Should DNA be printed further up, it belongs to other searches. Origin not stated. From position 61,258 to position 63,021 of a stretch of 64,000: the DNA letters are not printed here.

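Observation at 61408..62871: Orphan contractile-sheath homologue missing its N-terminal segment, with its start codon overlapping the stop of an L,D-transpeptidase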

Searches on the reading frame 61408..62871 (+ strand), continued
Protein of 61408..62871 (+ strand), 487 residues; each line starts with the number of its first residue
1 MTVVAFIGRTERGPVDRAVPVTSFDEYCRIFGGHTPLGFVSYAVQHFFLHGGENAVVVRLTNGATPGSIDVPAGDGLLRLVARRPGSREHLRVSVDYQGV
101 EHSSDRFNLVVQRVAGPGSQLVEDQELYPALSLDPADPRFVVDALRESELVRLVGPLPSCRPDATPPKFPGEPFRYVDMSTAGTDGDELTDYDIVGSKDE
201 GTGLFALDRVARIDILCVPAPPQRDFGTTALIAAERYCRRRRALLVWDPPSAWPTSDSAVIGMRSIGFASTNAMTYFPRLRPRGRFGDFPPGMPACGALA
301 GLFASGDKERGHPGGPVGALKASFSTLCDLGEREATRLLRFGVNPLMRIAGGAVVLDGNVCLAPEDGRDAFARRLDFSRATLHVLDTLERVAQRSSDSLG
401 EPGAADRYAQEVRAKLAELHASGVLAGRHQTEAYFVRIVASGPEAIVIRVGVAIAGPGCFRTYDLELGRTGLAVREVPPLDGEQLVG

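Call 28: fold_search(model_id=the predicted structure, library=pdb)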
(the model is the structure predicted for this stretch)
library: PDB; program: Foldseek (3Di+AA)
matches with E <= 10: 600; with E <= 0.001: 83
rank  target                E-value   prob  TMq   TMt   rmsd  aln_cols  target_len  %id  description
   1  9ezm_A                6.1e-24  1.00  0.69  0.69   5.0       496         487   20  CryoEM structure of the contracted sheath in H. borinquense (released 2024-11-27)
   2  9ay3_A                2.0e-17  1.00  0.69  0.64   4.9       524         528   14  Tail sheath of P1 bacteriophage (released 2025-09-10)
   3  8jaj_a                4.7e-17  1.00  0.69  0.64   5.1       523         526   15  In situ structures of the ultra-long contracted tail of Myoviridae phage P1 (released 2023-06-21)
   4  8jan_m                7.1e-17  1.00  0.70  0.65   4.8       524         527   15  In situ structures of the ultra-long extended tail of Myoviridae phage P1 (released 2023-06-21)
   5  9mkb_dS               8.4e-17  1.00  0.61  0.47   7.4       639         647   12  Structure of the bacteriophage T4 portal-neck-tail complex (released 2025-12-24)
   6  9g8s_e                2.5e-16  1.00  0.63  0.67   5.3       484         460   12  C3 reconstruction of extended phiCD508 needle (released 2025-04-09)
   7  3lml_D                1.2e-15  1.00  0.67  0.74   4.6       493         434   12  Crystal Structure of the sheath tail protein Lin1278 from Listeria innocua, Northeast Structural Genomics Consortium T (released 2010-03-09)
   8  3lml_F                2.7e-15  1.00  0.63  0.70   5.2       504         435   12  Crystal Structure of the sheath tail protein Lin1278 from Listeria innocua, Northeast Structural Genomics Consortium T (released 2010-03-09)
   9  3lml_B                3.6e-15  1.00  0.66  0.73   4.9       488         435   13  Crystal Structure of the sheath tail protein Lin1278 from Listeria innocua, Northeast Structural Genomics Consortium T (released 2010-03-09)
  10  9mkb_AK               5.7e-15  1.00  0.63  0.48   6.6       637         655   12  Structure of the bacteriophage T4 portal-neck-tail complex (released 2025-12-24)
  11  9gtp_1f               6.4e-15  1.00  0.56  0.76   7.2       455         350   16  Cryo-EM structure of a contractile injection system in Streptomyces coelicolor, the baseplate complex in extended sta (released 2025-06-18)
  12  3lml_A                6.8e-15  1.00  0.65  0.71   4.9       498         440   12  Crystal Structure of the sheath tail protein Lin1278 from Listeria innocua, Northeast Structural Genomics Consortium T (released 2010-03-09)
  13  9gtp_1e               7.2e-15  1.00  0.52  0.71   9.0       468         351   16  Cryo-EM structure of a contractile injection system in Streptomyces coelicolor, the baseplate complex in extended sta (released 2025-06-18)
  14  9mkb_1                8.0e-15  1.00  0.60  0.46   8.1       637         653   13  Structure of the bacteriophage T4 portal-neck-tail complex (released 2025-12-24)
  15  3lml_C                1.7e-14  1.00  0.68  0.75   4.6       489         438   12  Crystal Structure of the sheath tail protein Lin1278 from Listeria innocua, Northeast Structural Genomics Consortium T (released 2010-03-09)
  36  8bky_A                5.0e-11  1.00  0.54  0.70   4.5       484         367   16  Cryo-EM structure of a contractile injection system in Streptomyces coelicolor, the contracted sheath shell. (released 2023-03-15)
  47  8bl4_A                3.1e-10  1.00  0.53  0.68   7.1       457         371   18  Cryo-EM structure of a contractile injection system in Streptomyces coelicolor, the sheath-tube module in extended sta (released 2023-03-15)
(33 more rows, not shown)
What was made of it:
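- On Contractile sheath superfamily (phage tail, tailocin, eCIS or T6SS sheath; Pfam PF04984/PF17482): Foldseek prob 1.0 to 9ezm, P1, T4, phiCD508, Lin1278, CIS-Sc, PVC and AFP sheaths (call 28).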

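Call 31: find_encoding_contigs(protein=P0001, flank=10000, max_places=3)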
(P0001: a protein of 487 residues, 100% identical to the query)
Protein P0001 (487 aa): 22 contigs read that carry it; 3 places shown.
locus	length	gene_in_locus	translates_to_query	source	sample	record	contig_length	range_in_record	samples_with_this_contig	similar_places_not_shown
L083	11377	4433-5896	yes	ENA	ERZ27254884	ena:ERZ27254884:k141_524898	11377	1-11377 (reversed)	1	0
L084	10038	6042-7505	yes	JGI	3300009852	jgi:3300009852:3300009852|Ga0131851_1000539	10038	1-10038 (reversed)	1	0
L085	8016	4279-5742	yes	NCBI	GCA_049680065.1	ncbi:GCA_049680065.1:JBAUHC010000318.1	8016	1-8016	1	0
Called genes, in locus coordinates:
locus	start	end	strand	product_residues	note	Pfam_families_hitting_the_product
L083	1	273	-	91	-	?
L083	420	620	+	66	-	-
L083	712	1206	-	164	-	PF03449:GreA_GreB_N, PF01272:GreA_GreB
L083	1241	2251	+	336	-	PF16881:LIAS_N, PF04055:Radical_SAM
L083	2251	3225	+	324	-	PF08496:Peptidase_S49_N, PF01343:Peptidase_S49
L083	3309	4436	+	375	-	PF03734:YkuD, PF17969:Ldt_C (faint)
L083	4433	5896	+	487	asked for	-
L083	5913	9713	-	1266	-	PF05378:Hydant_A_N, PF01968:Hydantoinase_A, PF19278:Hydant_A_C (faint), PF02538:Hydantoinase_B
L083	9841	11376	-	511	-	?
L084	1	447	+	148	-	?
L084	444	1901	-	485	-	-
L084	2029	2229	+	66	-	-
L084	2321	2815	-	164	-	-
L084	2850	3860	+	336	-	-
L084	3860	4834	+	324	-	PF08496:Peptidase_S49_N, PF01343:Peptidase_S49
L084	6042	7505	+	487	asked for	-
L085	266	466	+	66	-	-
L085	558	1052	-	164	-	PF03449:GreA_GreB_N, PF01272:GreA_GreB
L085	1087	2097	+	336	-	PF16881:LIAS_N, PF04055:Radical_SAM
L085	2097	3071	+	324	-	PF08496:Peptidase_S49_N, PF01343:Peptidase_S49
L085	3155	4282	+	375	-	PF03734:YkuD, PF17969:Ldt_C (faint)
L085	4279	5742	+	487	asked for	-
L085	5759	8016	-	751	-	PF19278:Hydant_A_C (weak), PF02538:Hydantoinase_B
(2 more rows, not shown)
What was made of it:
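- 60284..61411 (+): ldt: L,D-transpeptidase (YkuD plus a weak Ldt_C match), 375 aa. Its stop codon overlaps the sheath start. Gene call in the identical contigs L083-L085 (call 31).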

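Call 32: find_encoding_contigs(protein=P0003, flank=5000, max_places=2)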
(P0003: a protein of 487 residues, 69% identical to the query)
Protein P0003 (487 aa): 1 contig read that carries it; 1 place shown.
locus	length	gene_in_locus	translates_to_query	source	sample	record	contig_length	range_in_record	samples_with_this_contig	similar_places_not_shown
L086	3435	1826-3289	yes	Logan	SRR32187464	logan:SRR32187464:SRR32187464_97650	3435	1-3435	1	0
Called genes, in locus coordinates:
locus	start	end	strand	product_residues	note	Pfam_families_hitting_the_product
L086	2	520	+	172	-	?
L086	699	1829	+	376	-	PF03734:YkuD, PF17969:Ldt_C (weak)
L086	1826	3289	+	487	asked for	-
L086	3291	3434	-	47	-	?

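Call 33: find_encoding_contigs(protein=P0004, flank=5000, max_places=2)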
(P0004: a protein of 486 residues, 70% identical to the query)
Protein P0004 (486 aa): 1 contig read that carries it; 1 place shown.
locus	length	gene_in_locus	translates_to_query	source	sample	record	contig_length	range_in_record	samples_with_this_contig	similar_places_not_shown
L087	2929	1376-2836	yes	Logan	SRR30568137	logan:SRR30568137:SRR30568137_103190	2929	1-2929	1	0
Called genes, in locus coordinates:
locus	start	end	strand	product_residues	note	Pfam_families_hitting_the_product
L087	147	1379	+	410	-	PF03734:YkuD, PF17969:Ldt_C (weak)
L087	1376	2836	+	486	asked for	-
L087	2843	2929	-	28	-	?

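Call 35: find_homologous_proteins(query=L061:7923-9497:+, max_evalue=0.001)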
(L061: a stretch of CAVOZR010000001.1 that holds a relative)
Query L061:7923-9497:+ (525 aa): 1332 proteins with E <= 0.001 among 8000 candidates; the best 120 are listed.
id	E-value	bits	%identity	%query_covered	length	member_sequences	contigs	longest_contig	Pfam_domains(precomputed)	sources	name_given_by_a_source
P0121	0.0e+0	1139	96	100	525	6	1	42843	-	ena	-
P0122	7.3e-264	894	76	99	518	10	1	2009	PF17482.8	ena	-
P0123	5.4e-260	881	75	99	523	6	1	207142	PF17482.8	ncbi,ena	-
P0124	3.1e-253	859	74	98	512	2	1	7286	PF17482.8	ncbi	ncbi:MAG: phage tail sheath C-terminal domain-containing protein [Woeseiaceae bacterium]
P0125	1.1e-252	857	72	99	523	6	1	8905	PF17482.8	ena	-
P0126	1.9e-252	857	74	99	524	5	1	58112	PF17482.8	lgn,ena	-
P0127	2.2e-250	850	72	99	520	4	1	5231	PF17482.8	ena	-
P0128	3.4e-250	849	73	99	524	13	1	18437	PF17482.8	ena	-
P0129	2.5e-249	846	72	99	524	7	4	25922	PF17482.8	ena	-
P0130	5.0e-249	845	72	99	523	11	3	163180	PF17482.8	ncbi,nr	ncbi:MAG: hypothetical protein KJO01_04245 [Gammaproteobacteria bacterium]|nr:hypothetical protein [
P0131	4.0e-247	839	72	99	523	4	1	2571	PF17482.8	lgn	-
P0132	1.3e-246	837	71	99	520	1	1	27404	PF17482.8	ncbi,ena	-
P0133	3.1e-245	833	72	98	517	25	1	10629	PF17482.8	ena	-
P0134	1.3e-244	831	71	99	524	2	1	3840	PF17482.8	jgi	jgi:hypothetical protein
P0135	3.2e-244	829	72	98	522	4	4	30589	PF17482.8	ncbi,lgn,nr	ncbi:MAG: hypothetical protein HKO12_11865 [Woeseiaceae bacterium]|nr:hypothetical protein [Woeseiac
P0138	7.0e-243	825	71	98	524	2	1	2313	PF17482.8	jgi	-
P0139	8.7e-243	825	71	99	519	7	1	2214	PF17482.8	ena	-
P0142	3.8e-242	823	70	99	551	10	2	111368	PF17482.8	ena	-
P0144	6.4e-242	822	72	98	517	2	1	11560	PF17482.8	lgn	-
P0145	6.1e-239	812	70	99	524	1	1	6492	PF17482.8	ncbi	ncbi:MAG: phage tail sheath C-terminal domain-containing protein [Woeseiaceae bacterium]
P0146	2.0e-238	810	70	99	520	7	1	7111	PF17482.8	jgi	-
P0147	3.7e-238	809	69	99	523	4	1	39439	PF17482.8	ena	-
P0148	1.6e-237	807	70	98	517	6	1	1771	PF17482.8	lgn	-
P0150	1.4e-236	804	70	99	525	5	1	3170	PF17482.8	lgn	-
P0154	2.9e-234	797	69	98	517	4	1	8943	PF17482.8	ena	-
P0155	6.2e-234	795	68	98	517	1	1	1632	PF17482.8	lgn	-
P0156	2.3e-233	794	69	98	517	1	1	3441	PF17482.8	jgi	-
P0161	3.6e-232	790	69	98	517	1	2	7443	PF17482.8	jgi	-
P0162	1.3e-231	788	68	98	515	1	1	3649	PF17482.8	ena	-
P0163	2.4e-231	787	67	98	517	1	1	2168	PF17482.8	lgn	-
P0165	1.5e-230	784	68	98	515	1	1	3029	PF17482.8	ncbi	-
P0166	1.1e-229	781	67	98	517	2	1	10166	PF17482.8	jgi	-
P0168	3.8e-229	780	68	98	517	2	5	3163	PF17482.8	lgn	-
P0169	1.4e-228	778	68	98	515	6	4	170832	PF17482.8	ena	-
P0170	2.2e-228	777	67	98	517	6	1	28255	PF17482.8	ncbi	-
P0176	6.0e-228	776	67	98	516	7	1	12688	PF17482.8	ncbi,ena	-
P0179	1.1e-227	775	66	98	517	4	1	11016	PF17482.8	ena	-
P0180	1.8e-227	774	66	98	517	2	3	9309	PF17482.8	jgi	-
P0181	2.7e-227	774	67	98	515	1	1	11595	PF17482.8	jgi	jgi:phage tail sheath protein FI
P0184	4.7e-227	773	67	98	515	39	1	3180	PF17482.8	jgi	jgi:phage tail sheath protein FI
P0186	3.3e-226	770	67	98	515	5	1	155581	PF17482.8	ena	-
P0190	4.9e-226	769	67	98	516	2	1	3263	PF17482.8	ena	-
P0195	1.1e-225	768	67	98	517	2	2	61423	PF17482.8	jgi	-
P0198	4.1e-225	766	66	98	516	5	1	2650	PF17482.8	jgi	jgi:phage tail sheath protein FI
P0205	7.7e-225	765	67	98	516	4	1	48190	PF17482.8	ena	-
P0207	1.0e-224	765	66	98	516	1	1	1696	PF17482.8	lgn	-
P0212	3.3e-223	760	67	97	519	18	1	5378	PF17482.8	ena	-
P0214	6.1e-223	759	66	98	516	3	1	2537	PF17482.8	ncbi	-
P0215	1.5e-222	758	66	98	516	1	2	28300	PF17482.8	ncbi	-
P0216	1.8e-222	758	66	98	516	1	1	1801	PF17482.8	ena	-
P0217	1.9e-222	758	66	98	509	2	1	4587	PF17482.8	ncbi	-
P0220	3.7e-222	757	67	98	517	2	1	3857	PF17482.8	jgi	-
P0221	4.1e-222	756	66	97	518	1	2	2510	PF17482.8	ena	-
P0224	5.8e-222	756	66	98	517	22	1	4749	PF17482.8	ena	-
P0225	1.1e-221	755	66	98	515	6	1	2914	PF17482.8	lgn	-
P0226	1.2e-221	755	66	98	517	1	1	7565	PF17482.8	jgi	-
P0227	1.6e-221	755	65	98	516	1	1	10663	PF17482.8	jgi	-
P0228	1.8e-221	754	66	98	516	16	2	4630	PF17482.8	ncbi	-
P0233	5.8e-221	753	67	98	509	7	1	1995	PF17482.8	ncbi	-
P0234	6.5e-221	752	67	95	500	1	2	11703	PF17482.8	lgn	-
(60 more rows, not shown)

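Call 40: search_protein_families(library=phrogs, alignment_id=A3, max_evalue=0.00001)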
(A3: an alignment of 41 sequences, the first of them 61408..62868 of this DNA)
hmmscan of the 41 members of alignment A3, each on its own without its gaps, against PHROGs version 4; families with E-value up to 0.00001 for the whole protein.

A. member 1, window:61408-62868:+ (487 aa): 2 families
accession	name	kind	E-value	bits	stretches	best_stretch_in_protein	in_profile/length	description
phrog_15814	-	unknown function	1e-15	57.8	1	3-60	29-86/738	-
phrog_23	-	tail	1.2e-13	51.6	1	2-427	45-421/496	tail sheath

B. families by the number of members that match (of 41 scanned): 31 families (the first 25 are shown)
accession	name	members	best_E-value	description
phrog_3736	-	2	1.6e-51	-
phrog_5594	-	2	1.7e-50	-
phrog_11823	-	2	6.4e-48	-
phrog_9661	-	2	1.7e-39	-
phrog_14602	-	2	8e-33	-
phrog_8342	-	2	5.7e-21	-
phrog_34213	-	2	3.9e-15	-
phrog_26035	-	2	4.2e-12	-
phrog_5517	-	1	3.6e-78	-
phrog_36676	-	1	1e-42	-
phrog_14937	-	1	7.6e-37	-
phrog_28622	-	1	5.7e-29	-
phrog_7897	-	1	2.8e-27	-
phrog_4899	-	1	3.7e-23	-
phrog_16448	-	1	1.1e-19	ATPase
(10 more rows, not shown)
